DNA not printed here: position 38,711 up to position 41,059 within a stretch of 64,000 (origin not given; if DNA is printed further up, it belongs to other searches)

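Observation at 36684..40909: Paired TetM-like GTPase and Suv3-type RNA helicase with zinc-ribbon and RG-rich tail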

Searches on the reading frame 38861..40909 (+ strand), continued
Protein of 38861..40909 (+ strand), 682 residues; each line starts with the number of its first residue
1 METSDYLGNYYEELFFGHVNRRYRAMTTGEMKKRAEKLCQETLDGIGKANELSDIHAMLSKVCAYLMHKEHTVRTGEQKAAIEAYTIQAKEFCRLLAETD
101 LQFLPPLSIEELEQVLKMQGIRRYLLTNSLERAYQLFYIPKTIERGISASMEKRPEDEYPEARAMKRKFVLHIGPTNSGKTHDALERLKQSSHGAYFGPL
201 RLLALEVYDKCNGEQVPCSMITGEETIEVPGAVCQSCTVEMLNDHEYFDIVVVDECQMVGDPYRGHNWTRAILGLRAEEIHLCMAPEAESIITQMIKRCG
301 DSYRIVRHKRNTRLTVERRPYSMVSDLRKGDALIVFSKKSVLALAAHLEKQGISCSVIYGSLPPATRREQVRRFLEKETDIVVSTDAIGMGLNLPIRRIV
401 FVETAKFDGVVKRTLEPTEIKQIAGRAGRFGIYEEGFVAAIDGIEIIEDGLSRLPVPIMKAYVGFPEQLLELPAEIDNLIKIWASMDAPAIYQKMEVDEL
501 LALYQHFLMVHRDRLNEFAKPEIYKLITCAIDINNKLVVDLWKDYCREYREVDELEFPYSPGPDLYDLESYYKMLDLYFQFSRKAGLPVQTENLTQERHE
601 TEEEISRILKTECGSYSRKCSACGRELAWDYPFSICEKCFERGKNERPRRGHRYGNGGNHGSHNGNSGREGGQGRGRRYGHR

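Call 32: search_protein_families(library=pfam, proteins=[L013:7791-8561:+, L014:4856-5716:+, L013:1718-2527:+, L016:1689-2564:+, L004:5500-5895:+, L004:8014-9273:+, L001:5941-6921:-, L007:3011-5938:+, L011:1501-4449:-, L009:4493-5542:-], max_evalue=0.001)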
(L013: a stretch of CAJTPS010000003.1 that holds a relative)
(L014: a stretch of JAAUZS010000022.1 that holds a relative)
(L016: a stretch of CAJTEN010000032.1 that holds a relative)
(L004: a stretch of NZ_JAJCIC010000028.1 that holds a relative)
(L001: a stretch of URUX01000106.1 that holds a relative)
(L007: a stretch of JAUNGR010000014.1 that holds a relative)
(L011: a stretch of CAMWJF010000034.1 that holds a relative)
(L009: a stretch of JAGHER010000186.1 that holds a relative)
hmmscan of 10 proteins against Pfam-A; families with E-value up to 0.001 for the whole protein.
L013:7791-8561:+ (256 aa): 2 families
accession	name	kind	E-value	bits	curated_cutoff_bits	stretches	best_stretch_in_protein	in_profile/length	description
PF01648.25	ACPS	-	2.8e-16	60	25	1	136-240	1-111/111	4'-phosphopantetheinyl transferase superfamily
PF22624.1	AASDHPPT_N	-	0.00016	22.3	27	1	51-129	10-94/100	4'-phosphopantetheinyl transferase, N-terminal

L014:4856-5716:+ (286 aa): 2 families
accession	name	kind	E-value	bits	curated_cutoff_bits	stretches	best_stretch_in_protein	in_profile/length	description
PF02588.21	YitT_membrane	-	2.6e-49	167.8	24.3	1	12-218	2-204/205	Uncharacterised 5xTM membrane BCR, YitT family COG1284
PF10035.14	DUF2179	-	2e-16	60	22.8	1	224-278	1-55/55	Uncharacterized protein conserved in bacteria (DUF2179)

L013:1718-2527:+ (269 aa): 1 family
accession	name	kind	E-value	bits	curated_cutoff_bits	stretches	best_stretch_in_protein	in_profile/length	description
PF02654.20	CobS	-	5.9e-29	102.1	23.2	1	25-259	1-206/207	Cobalamin-5-phosphate synthase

L016:1689-2564:+ (291 aa): 6 families
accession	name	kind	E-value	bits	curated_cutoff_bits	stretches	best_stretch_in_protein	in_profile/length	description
PF13749.12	HATPase_c_4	-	1.1e-19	70.6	26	1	124-209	3-89/89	Putative ATP-dependent DNA helicase recG C-terminal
PF13412.12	HTH_24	-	1.4e-09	37.8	21.9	1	232-277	2-47/48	Winged helix-turn-helix DNA-binding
PF01047.28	MarR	-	5e-06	26.8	24.6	1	238-280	8-50/59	MarR family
PF12802.13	MarR_2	-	5.8e-06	26.8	27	1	238-280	10-53/61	MarR family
PF08279.18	HTH_11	-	6.2e-06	26.4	25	1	238-287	5-54/55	HTH domain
PF13545.12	HTH_Crp_2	-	1.3e-05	25.5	27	1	247-283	22-57/70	Crp-like helix-turn-helix domain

L004:5500-5895:+ (131 aa): 1 family
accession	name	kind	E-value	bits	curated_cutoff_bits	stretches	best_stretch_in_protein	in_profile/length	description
PF20092.4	DUF6483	-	4.1e-36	124.4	24.1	1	3-118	2-119/119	Family of unknown function (DUF6483)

L004:8014-9273:+ (419 aa): 1 family
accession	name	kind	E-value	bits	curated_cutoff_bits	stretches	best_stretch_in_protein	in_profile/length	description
PF00860.26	Xan_ur_permease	-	1.6e-92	310.6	27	1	19-381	4-386/389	Permease family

L001:5941-6921:- (326 aa): 2 families
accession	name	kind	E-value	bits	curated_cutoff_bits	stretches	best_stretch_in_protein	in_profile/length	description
PF03749.19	SfsA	-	3.4e-44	150.5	22.8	1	154-295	3-137/138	Sugar fermentation stimulation protein RE domain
PF17746.7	SfsA_N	-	4.6e-20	71.9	25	1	76-137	1-56/63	SfsA N-terminal OB domain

L007:3011-5938:+ (975 aa): 1 family
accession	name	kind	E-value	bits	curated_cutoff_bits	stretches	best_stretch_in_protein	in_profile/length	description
PF09586.16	YfhO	-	1.7e-167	559.7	28.5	2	80-676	3-616/835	Bacterial membrane protein YfhO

L011:1501-4449:- (982 aa): 4 families
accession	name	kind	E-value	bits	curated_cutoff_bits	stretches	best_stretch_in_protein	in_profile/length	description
PF02518.31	HATPase_c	-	4.1e-27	95.3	26.4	1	298-412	1-110/111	Histidine kinase-, DNA gyrase B-, and HSP90-like ATPase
PF00072.30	Response_reg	-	3.8e-23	82.2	30.2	1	565-677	1-109/111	Response regulator receiver domain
PF00512.31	HisKA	-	1.1e-12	48.3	26.9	1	187-251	2-66/66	His Kinase A (phospho-acceptor) domain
PF01627.28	Hpt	-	2.4e-06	28.1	24.6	1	777-843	1-67/84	Hpt domain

L009:4493-5542:- (349 aa): 2 families
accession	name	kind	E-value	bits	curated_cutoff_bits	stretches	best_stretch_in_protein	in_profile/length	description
PF06250.17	YhcG_C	-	1.3e-56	191.2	32.5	1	170-321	3-156/157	YhcG PDDEXK nuclease domain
PF17761.7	DUF1016_N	-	7.8e-46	156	32.8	1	14-150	1-137/137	DUF1016 N-terminal domain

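Call 33: find_homologous_proteins(query=L013:2609-5626:+, max_evalue=0.00001)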
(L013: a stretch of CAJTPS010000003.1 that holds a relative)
Query L013:2609-5626:+ (1005 aa): 8000 proteins with E <= 0.00001 among 8000 candidates; the best 120 are listed.
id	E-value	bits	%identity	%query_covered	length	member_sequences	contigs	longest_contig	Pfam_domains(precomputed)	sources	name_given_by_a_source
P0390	0.0e+0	2214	97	100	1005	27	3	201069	PF00679.31,PF14492.13,PF00009.34,PF03764.25,PF05991.18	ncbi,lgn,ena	-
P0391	0.0e+0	1923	86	100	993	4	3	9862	PF00679.31,PF14492.13,PF00009.34,PF03764.25,PF05991.18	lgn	-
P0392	0.0e+0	1796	80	100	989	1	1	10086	PF00679.31,PF14492.13,PF00009.34,PF03764.25,PF05991.18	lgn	-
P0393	0.0e+0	1767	79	100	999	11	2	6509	PF00679.31,PF00009.34,PF03764.25,PF05991.18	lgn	-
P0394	0.0e+0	1738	79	100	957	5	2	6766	PF00679.31,PF00009.34,PF03764.25,PF05991.18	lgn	-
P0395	0.0e+0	1727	78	100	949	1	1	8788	PF00679.31,PF00009.34,PF03764.25,PF05991.18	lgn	-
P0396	0.0e+0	1721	79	100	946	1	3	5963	PF00679.31,PF14492.13,PF00009.34,PF03764.25,PF05991.18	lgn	-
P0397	0.0e+0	1715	78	100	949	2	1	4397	PF00679.31,PF14492.13,PF00009.34,PF03764.25,PF05991.18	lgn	-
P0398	0.0e+0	1663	76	100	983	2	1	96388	PF00679.31,PF00009.34,PF03764.25,PF05991.18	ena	-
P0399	0.0e+0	1656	76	100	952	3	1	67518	PF00679.31,PF00009.34,PF03764.25,PF05991.18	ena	-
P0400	0.0e+0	1656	75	100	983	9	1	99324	PF00679.31,PF00009.34,PF03764.25,PF05991.18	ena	-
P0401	0.0e+0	1583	73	100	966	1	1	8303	PF00679.31,PF14492.13,PF00009.34,PF03764.25,PF05991.18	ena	-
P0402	0.0e+0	1569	69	100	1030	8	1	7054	PF00679.31,PF14492.13,PF00009.34,PF03764.25,PF05991.18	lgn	-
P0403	0.0e+0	1562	72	100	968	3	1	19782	PF00679.31,PF14492.13,PF00009.34,PF03764.25,PF05991.18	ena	-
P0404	0.0e+0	1555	73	100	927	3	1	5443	PF00679.31,PF14492.13,PF00009.34,PF03764.25,PF05991.18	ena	-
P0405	0.0e+0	1553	72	99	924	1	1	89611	PF00679.31,PF14492.13,PF00009.34,PF03764.25,PF05991.18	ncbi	-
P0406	0.0e+0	1544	72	99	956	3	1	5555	PF00679.31,PF14492.13,PF00009.34,PF03764.25,PF05991.18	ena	-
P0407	0.0e+0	1543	71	99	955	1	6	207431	PF00679.31,PF14492.13,PF00009.34,PF03764.25,PF05991.18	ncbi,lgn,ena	-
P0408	0.0e+0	1542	71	99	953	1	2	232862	PF00679.31,PF14492.13,PF00009.34,PF03764.25,PF05991.18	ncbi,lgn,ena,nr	ncbi:MAG: TetM/TetW/TetO/TetS family tetracycline resistance ribosomal protection protein [Lachnospi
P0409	0.0e+0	1539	71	100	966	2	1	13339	PF00679.31,PF14492.13,PF00009.34,PF03764.25,PF05991.18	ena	-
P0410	0.0e+0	1538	71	100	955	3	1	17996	PF00679.31,PF14492.13,PF00009.34,PF03764.25,PF05991.18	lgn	-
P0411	0.0e+0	1537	70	100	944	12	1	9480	PF00679.31,PF14492.13,PF00009.34,PF03764.25,PF05991.18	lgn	-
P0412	0.0e+0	1537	71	99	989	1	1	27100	PF00679.31,PF14492.13,PF00009.34,PF03764.25,PF05991.18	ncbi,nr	ncbi:MAG: TetM/TetW/TetO/TetS family tetracycline resistance ribosomal protection protein [Eubacteri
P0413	0.0e+0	1536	71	100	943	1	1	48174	PF00679.31,PF14492.13,PF00009.34,PF03764.25,PF05991.18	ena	-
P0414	0.0e+0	1534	71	100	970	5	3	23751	PF00679.31,PF00009.34,PF03764.25,PF05991.18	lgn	-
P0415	0.0e+0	1533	71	100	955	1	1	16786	PF00679.31,PF14492.13,PF00009.34,PF03764.25,PF05991.18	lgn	-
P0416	0.0e+0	1533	71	99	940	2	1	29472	PF00679.31,PF14492.13,PF00009.34,PF03764.25,PF05991.18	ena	-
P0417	0.0e+0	1532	72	100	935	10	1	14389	PF00679.31,PF14492.13,PF00009.34,PF03764.25,PF05991.18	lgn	-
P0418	0.0e+0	1531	71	100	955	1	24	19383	PF00679.31,PF14492.13,PF00009.34,PF03764.25,PF05991.18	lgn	-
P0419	0.0e+0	1527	70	100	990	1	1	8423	PF00679.31,PF14492.13,PF00009.34,PF03764.25,PF05991.18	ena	-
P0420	0.0e+0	1525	71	100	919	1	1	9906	PF00679.31,PF14492.13,PF00009.34,PF03764.25,PF05991.18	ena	-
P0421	0.0e+0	1525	70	100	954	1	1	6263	PF00679.31,PF14492.13,PF00009.34,PF03764.25,PF05991.18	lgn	-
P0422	0.0e+0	1524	71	100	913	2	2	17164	PF00679.31,PF14492.13,PF00009.34,PF03764.25,PF05991.18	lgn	-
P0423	0.0e+0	1524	70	100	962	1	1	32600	PF00679.31,PF14492.13,PF00009.34,PF03764.25,PF05991.18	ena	-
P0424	0.0e+0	1518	70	100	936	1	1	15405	PF00679.31,PF14492.13,PF00009.34,PF03764.25,PF05991.18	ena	-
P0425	0.0e+0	1518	70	100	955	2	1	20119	PF00679.31,PF14492.13,PF00009.34,PF03764.25,PF05991.18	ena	-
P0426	0.0e+0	1518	70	100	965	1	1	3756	PF00679.31,PF14492.13,PF00009.34,PF03764.25,PF05991.18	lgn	-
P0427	0.0e+0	1516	69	100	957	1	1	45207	PF00679.31,PF14492.13,PF00009.34,PF03764.25,PF05991.18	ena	-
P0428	0.0e+0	1514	70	100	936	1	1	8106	PF00679.31,PF14492.13,PF00009.34,PF03764.25,PF05991.18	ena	-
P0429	0.0e+0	1513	70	100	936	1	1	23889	PF00679.31,PF14492.13,PF00009.34,PF03764.25,PF05991.18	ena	-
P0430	0.0e+0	1513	71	100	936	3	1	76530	PF00679.31,PF14492.13,PF00009.34,PF03764.25,PF05991.18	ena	-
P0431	0.0e+0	1513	70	100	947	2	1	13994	PF00679.31,PF14492.13,PF00009.34,PF03764.25,PF05991.18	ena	-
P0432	0.0e+0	1512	70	100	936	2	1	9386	PF00679.31,PF14492.13,PF00009.34,PF03764.25,PF05991.18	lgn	-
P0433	0.0e+0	1511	70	100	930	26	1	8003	PF00679.31,PF14492.13,PF00009.34,PF03764.25,PF05991.18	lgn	-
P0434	0.0e+0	1511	71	100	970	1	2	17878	PF00679.31,PF14492.13,PF00009.34,PF03764.25,PF05991.18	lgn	-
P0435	0.0e+0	1510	70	100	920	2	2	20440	PF00679.31,PF14492.13,PF00009.34,PF03764.25,PF05991.18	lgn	-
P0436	0.0e+0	1508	70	99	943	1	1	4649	PF00679.31,PF14492.13,PF00009.34,PF03764.25,PF05991.18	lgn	-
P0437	0.0e+0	1507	70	100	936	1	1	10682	PF00679.31,PF14492.13,PF00009.34,PF03764.25,PF05991.18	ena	-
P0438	0.0e+0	1507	69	100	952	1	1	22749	PF00679.31,PF14492.13,PF00009.34,PF03764.25,PF05991.18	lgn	-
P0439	0.0e+0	1507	70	100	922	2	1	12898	PF00679.31,PF00009.34,PF03764.25,PF05991.18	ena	-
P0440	0.0e+0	1505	70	100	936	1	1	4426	PF00679.31,PF14492.13,PF00009.34,PF03764.25,PF05991.18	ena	-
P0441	0.0e+0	1504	71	100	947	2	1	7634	PF00679.31,PF14492.13,PF00009.34,PF03764.25,PF05991.18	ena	-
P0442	0.0e+0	1502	70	100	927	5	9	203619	PF00679.31,PF14492.13,PF00009.34,PF03764.25,PF05991.18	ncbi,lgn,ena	-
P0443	0.0e+0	1502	70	100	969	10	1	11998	PF00679.31,PF14492.13,PF00009.34,PF03764.25,PF05991.18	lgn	-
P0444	0.0e+0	1501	71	100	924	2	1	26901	PF00679.31,PF14492.13,PF00009.34,PF03764.25,PF05991.18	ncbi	-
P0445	0.0e+0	1501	70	100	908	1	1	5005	PF00679.31,PF14492.13,PF00009.34,PF03764.25,PF05991.18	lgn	-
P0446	0.0e+0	1500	70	100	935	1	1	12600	PF00679.31,PF14492.13,PF00009.34,PF03764.25,PF05991.18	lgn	-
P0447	0.0e+0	1499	71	100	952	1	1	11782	PF00679.31,PF14492.13,PF00009.34,PF03764.25,PF05991.18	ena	-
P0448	0.0e+0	1499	70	100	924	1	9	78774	PF00679.31,PF14492.13,PF00009.34,PF03764.25,PF05991.18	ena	-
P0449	0.0e+0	1499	70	100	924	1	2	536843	PF00679.31,PF14492.13,PF00009.34,PF03764.25,PF05991.18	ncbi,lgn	-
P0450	0.0e+0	1494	69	100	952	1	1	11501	PF00679.31,PF14492.13,PF00009.34,PF03764.25,PF05991.18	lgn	-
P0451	0.0e+0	1494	71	98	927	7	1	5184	PF00679.31,PF14492.13,PF00009.34,PF03764.25,PF05991.18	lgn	-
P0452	0.0e+0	1492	70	100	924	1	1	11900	PF00679.31,PF14492.13,PF00009.34,PF03764.25,PF05991.18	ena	-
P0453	0.0e+0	1492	70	100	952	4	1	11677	PF00679.31,PF14492.13,PF00009.34,PF03764.25,PF05991.18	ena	-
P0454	0.0e+0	1488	70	100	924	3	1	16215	PF00679.31,PF14492.13,PF00009.34,PF03764.25,PF05991.18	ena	-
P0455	0.0e+0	1485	70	100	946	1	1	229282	PF00679.31,PF14492.13,PF00009.34,PF03764.25,PF05991.18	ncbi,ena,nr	ncbi:MAG: TetM/TetW/TetO/TetS family tetracycline resistance ribosomal protection protein [Lachnospi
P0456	0.0e+0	1483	69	100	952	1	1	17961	PF00679.31,PF14492.13,PF00009.34,PF03764.25,PF05991.18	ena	-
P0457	0.0e+0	1479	69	99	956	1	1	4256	PF00679.31,PF14492.13,PF00009.34,PF03764.25,PF05991.18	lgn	-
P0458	0.0e+0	1472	69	100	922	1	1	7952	PF00679.31,PF14492.13,PF00009.34,PF03764.25,PF05991.18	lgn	-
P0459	0.0e+0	1469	69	100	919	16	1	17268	PF00679.31,PF14492.13,PF00009.34,PF03764.25,PF05991.18,PF22042.3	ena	-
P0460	0.0e+0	1468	69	100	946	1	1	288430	PF00679.31,PF14492.13,PF00009.34,PF03764.25,PF05991.18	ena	-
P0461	0.0e+0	1467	69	100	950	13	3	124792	PF00679.31,PF14492.13,PF00009.34,PF03764.25,PF05991.18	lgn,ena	-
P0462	0.0e+0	1457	68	99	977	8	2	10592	PF00679.31,PF14492.13,PF00009.34,PF03764.25,PF05991.18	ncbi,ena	-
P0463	0.0e+0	1454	68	99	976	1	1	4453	PF00679.31,PF14492.13,PF00009.34,PF03764.25,PF05991.18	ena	-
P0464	0.0e+0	1453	68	99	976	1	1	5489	PF00679.31,PF14492.13,PF00009.34,PF03764.25,PF05991.18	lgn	-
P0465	0.0e+0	1453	68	99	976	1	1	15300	PF00679.31,PF14492.13,PF00009.34,PF03764.25,PF05991.18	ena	-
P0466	0.0e+0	1452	68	100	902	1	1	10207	PF00679.31,PF14492.13,PF00009.34,PF03764.25,PF05991.18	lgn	-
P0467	0.0e+0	1451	67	100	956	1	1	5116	PF00679.31,PF14492.13,PF00009.34,PF03764.25,PF05991.18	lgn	-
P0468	0.0e+0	1449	68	99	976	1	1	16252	PF00679.31,PF14492.13,PF00009.34,PF03764.25,PF05991.18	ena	-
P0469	0.0e+0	1449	67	99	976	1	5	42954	PF00679.31,PF14492.13,PF00009.34,PF03764.25,PF05991.18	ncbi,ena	-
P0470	0.0e+0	1449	67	99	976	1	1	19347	PF00679.31,PF14492.13,PF00009.34,PF03764.25,PF05991.18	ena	-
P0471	0.0e+0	1449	67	99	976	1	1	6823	PF00679.31,PF14492.13,PF00009.34,PF03764.25,PF05991.18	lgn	-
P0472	0.0e+0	1449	68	99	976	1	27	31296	PF00679.31,PF14492.13,PF00009.34,PF03764.25,PF05991.18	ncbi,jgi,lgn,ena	-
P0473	0.0e+0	1448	67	99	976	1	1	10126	PF00679.31,PF14492.13,PF00009.34,PF03764.25,PF05991.18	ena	-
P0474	0.0e+0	1448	68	100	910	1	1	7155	PF00679.31,PF14492.13,PF00009.34,PF03764.25,PF05991.18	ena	-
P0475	0.0e+0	1448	67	99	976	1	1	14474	PF00679.31,PF14492.13,PF00009.34,PF03764.25,PF05991.18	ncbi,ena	-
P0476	0.0e+0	1447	67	99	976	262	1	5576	PF00679.31,PF14492.13,PF00009.34,PF03764.25,PF05991.18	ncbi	-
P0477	0.0e+0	1447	67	99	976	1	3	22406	PF00679.31,PF14492.13,PF00009.34,PF03764.25,PF05991.18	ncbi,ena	-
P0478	0.0e+0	1447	68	99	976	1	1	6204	PF00679.31,PF14492.13,PF00009.34,PF03764.25,PF05991.18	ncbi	-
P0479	0.0e+0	1447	67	99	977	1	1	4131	PF00679.31,PF14492.13,PF00009.34,PF03764.25,PF05991.18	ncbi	-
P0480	0.0e+0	1446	67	99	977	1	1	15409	PF00679.31,PF14492.13,PF00009.34,PF03764.25,PF05991.18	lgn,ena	-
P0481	0.0e+0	1446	67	100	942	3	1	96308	PF00679.31,PF00009.34,PF03764.25,PF05991.18,PF22042.3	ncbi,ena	-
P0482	0.0e+0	1446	67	99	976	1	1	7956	PF00679.31,PF14492.13,PF00009.34,PF03764.25,PF05991.18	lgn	-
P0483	0.0e+0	1446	68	99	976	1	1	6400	PF00679.31,PF14492.13,PF00009.34,PF03764.25,PF05991.18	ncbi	-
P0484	0.0e+0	1445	67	99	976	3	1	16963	PF00679.31,PF14492.13,PF00009.34,PF03764.25,PF05991.18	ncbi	-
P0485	0.0e+0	1445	67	99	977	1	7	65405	PF00679.31,PF14492.13,PF00009.34,PF03764.25,PF05991.18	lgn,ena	-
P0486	0.0e+0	1445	67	99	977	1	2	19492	PF00679.31,PF14492.13,PF00009.34,PF03764.25,PF05991.18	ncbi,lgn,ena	-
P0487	0.0e+0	1444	67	99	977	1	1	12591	PF00679.31,PF14492.13,PF00009.34,PF03764.25,PF05991.18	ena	-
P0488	0.0e+0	1444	67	99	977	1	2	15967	PF00679.31,PF14492.13,PF00009.34,PF03764.25,PF05991.18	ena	-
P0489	0.0e+0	1444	67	99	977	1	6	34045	PF00679.31,PF14492.13,PF00009.34,PF03764.25,PF05991.18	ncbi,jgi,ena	-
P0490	0.0e+0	1444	67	99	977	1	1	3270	PF00679.31,PF14492.13,PF00009.34,PF03764.25,PF05991.18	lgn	-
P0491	0.0e+0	1444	67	99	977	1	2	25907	PF00679.31,PF14492.13,PF00009.34,PF03764.25,PF05991.18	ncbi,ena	-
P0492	0.0e+0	1443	68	99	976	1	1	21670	PF00679.31,PF14492.13,PF00009.34,PF03764.25,PF05991.18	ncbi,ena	-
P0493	0.0e+0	1442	67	99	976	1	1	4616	PF00679.31,PF14492.13,PF00009.34,PF03764.25,PF05991.18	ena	-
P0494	0.0e+0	1442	66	100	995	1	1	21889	PF00679.31,PF14492.13,PF00009.34,PF03764.25,PF05991.18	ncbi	-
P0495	0.0e+0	1442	67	99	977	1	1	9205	PF00679.31,PF14492.13,PF00009.34,PF03764.25,PF05991.18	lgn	-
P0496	0.0e+0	1441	67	99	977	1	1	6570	PF00679.31,PF14492.13,PF00009.34,PF03764.25,PF05991.18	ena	-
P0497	0.0e+0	1441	67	99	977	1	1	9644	PF00679.31,PF14492.13,PF00009.34,PF03764.25,PF05991.18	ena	-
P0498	0.0e+0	1439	67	100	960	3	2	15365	PF00679.31,PF14492.13,PF00009.34,PF03764.25,PF05991.18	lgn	-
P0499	0.0e+0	1438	67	99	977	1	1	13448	PF00679.31,PF14492.13,PF00009.34,PF03764.25,PF05991.18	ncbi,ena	-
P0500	0.0e+0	1437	67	99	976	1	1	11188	PF00679.31,PF14492.13,PF00009.34,PF03764.25,PF05991.18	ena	-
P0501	0.0e+0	1435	67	99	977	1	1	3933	PF00679.31,PF14492.13,PF00009.34,PF03764.25,PF05991.18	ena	-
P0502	0.0e+0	1435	66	100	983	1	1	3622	PF00679.31,PF14492.13,PF00009.34,PF03764.25,PF05991.18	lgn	-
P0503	0.0e+0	1434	67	99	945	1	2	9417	PF00679.31,PF14492.13,PF00009.34,PF03764.25,PF05991.18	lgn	-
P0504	0.0e+0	1433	67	100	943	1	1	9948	PF00679.31,PF14492.13,PF00009.34,PF03764.25,PF05991.18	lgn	-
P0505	0.0e+0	1432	67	99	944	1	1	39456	PF00679.31,PF14492.13,PF00009.34,PF03764.25,PF05991.18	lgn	-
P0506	0.0e+0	1430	66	100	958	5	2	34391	PF00679.31,PF14492.13,PF00009.34,PF03764.25,PF05991.18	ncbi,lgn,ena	-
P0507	0.0e+0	1430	67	100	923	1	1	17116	PF00679.31,PF14492.13,PF00009.34,PF03764.25,PF05991.18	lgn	-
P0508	0.0e+0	1429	68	99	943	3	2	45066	PF00679.31,PF14492.13,PF00009.34,PF03764.25,PF05991.18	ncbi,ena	-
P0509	0.0e+0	1429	67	100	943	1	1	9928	PF00679.31,PF14492.13,PF00009.34,PF03764.25,PF05991.18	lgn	-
